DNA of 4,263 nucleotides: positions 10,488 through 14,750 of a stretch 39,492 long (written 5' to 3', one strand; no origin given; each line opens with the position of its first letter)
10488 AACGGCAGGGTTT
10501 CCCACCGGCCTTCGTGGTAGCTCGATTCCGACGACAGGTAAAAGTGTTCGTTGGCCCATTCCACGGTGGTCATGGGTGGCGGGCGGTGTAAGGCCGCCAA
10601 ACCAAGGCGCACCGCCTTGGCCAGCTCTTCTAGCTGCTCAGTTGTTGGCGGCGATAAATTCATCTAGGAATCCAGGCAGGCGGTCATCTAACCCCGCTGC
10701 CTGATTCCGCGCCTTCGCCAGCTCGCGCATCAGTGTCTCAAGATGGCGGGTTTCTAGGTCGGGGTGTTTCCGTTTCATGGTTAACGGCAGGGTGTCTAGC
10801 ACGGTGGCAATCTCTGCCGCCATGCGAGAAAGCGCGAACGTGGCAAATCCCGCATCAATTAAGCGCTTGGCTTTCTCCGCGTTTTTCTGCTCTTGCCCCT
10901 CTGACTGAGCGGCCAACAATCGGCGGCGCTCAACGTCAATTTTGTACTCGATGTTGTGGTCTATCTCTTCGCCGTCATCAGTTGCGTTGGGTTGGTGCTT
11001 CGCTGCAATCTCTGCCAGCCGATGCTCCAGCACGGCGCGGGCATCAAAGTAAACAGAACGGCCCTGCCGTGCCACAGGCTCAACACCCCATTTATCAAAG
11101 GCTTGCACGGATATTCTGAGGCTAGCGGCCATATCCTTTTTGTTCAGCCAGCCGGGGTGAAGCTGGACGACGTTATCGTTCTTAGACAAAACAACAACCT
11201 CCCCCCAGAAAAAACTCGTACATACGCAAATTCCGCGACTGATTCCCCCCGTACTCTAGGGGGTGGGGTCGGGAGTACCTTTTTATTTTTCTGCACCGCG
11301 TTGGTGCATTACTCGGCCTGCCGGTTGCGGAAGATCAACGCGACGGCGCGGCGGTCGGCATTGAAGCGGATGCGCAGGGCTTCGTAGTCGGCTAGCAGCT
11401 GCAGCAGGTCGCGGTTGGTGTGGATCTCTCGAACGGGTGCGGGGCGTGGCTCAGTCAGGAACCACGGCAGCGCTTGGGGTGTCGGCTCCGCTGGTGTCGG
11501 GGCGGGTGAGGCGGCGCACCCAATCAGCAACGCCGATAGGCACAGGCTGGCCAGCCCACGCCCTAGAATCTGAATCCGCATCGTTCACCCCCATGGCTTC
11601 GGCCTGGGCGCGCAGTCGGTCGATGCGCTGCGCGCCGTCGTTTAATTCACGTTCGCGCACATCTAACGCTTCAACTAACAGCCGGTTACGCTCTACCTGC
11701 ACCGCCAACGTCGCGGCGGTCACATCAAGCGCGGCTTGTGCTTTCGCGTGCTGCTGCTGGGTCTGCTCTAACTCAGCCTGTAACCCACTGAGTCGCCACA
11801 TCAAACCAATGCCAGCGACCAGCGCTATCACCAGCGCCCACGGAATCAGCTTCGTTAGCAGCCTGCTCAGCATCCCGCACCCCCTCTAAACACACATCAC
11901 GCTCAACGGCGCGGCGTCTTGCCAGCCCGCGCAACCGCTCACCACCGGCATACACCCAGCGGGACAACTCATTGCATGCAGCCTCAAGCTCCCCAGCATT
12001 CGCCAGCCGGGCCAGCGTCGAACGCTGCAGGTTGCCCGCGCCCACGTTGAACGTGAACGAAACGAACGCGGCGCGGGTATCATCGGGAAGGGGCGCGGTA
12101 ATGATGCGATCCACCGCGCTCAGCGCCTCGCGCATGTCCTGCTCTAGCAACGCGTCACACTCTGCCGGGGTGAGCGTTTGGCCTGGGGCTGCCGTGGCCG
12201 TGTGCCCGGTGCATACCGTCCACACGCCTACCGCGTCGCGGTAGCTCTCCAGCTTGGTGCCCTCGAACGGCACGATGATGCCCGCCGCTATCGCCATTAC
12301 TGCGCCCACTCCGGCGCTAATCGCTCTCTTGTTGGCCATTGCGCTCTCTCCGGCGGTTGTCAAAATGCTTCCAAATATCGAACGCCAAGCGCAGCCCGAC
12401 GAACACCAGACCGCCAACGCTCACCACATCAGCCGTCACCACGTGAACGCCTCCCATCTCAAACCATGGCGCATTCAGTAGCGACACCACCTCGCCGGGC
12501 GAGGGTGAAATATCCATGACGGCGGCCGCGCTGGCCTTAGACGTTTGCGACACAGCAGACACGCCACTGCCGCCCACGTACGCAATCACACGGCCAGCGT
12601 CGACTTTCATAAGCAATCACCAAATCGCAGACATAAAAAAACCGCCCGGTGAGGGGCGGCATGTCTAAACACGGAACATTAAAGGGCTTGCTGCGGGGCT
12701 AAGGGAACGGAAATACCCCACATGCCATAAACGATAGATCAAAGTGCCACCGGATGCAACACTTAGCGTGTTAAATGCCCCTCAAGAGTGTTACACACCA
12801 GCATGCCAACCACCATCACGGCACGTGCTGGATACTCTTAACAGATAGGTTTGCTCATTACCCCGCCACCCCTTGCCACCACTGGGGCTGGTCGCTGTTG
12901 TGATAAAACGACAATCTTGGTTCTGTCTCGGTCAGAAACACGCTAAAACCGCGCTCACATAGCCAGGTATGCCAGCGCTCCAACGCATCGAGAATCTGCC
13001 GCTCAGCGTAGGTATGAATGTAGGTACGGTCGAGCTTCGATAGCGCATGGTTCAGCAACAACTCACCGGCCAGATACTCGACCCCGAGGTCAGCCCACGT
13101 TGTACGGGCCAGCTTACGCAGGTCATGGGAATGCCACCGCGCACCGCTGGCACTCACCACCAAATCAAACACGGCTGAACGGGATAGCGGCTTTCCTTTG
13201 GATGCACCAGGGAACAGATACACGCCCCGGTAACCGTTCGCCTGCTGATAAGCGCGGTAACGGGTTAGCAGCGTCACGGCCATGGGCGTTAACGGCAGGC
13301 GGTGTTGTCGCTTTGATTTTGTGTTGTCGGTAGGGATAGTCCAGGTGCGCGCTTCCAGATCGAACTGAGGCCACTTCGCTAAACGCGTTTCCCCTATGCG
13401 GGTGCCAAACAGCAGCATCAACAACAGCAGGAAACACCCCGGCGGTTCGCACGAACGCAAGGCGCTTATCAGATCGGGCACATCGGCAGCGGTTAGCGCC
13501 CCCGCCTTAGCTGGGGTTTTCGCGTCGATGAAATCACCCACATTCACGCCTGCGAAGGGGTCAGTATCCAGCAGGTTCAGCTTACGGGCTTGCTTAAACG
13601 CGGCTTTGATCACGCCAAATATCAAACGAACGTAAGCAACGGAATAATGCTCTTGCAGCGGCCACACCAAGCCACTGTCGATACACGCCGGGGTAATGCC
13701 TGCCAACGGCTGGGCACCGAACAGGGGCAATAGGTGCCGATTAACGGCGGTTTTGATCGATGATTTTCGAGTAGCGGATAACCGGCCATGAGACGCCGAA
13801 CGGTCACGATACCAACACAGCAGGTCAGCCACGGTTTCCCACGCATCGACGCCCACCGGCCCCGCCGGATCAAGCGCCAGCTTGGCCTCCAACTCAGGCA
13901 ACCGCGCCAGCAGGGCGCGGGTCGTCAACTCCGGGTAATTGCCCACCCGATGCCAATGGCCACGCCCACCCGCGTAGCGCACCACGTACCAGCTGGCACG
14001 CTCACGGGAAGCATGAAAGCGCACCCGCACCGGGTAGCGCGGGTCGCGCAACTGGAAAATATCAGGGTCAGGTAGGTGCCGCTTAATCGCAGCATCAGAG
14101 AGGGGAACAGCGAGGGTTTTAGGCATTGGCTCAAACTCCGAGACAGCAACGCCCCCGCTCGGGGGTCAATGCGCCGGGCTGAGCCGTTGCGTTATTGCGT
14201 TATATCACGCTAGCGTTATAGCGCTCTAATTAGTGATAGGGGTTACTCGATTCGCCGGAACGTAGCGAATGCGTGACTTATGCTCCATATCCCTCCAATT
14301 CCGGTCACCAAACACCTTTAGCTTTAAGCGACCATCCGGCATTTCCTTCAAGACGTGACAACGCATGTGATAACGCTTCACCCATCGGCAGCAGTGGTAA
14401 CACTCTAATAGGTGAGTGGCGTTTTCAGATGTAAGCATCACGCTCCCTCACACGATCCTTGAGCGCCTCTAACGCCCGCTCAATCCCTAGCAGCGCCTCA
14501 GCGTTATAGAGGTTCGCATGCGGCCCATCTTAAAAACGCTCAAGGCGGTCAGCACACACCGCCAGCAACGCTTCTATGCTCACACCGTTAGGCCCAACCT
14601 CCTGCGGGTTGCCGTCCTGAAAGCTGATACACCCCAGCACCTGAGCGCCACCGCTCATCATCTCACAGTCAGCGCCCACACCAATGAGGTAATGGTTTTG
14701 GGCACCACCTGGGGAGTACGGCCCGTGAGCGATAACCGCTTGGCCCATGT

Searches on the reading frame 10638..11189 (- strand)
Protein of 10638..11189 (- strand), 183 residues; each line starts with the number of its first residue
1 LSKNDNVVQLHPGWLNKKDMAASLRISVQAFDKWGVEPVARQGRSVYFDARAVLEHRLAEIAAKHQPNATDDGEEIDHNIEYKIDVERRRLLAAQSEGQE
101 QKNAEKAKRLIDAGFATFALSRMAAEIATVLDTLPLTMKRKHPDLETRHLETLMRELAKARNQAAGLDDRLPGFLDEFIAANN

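Call 90: search_protein_families(library=pfam, proteins=[window:10638-11189:-], max_evalue=0.001)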
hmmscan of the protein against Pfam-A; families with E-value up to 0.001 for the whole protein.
window:10638-11189:- (183 aa): 1 family
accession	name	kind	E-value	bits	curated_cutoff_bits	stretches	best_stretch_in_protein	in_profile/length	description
PF07471.18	Phage_Nu1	-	7.4e-24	84.6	30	1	16-165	4-163/164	Phage DNA packaging protein Nu1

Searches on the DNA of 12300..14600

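Call 45: search_rna_families(source=window, start=12300, end=14600, threshold=evalue, max_evalue=10)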
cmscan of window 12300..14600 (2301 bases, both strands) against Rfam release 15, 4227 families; matches with E-value up to 10: 3.
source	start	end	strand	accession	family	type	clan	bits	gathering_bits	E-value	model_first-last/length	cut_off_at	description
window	12539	12595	-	RF03810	mir-8932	Gene; miRNA;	-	19.1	50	9.8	1-76/76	no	mir-8932 microRNA precursor family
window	12635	12690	-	RF02631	Hrs13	Gene; sRNA;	-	16.6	52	0.74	1-82/82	no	Hfq-regulated sRNA 13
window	12308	12322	+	RF01119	sR32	Gene; snRNA; snoRNA; CD-box;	-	11.2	40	8.3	43-57/57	no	Small nucleolar RNA sR32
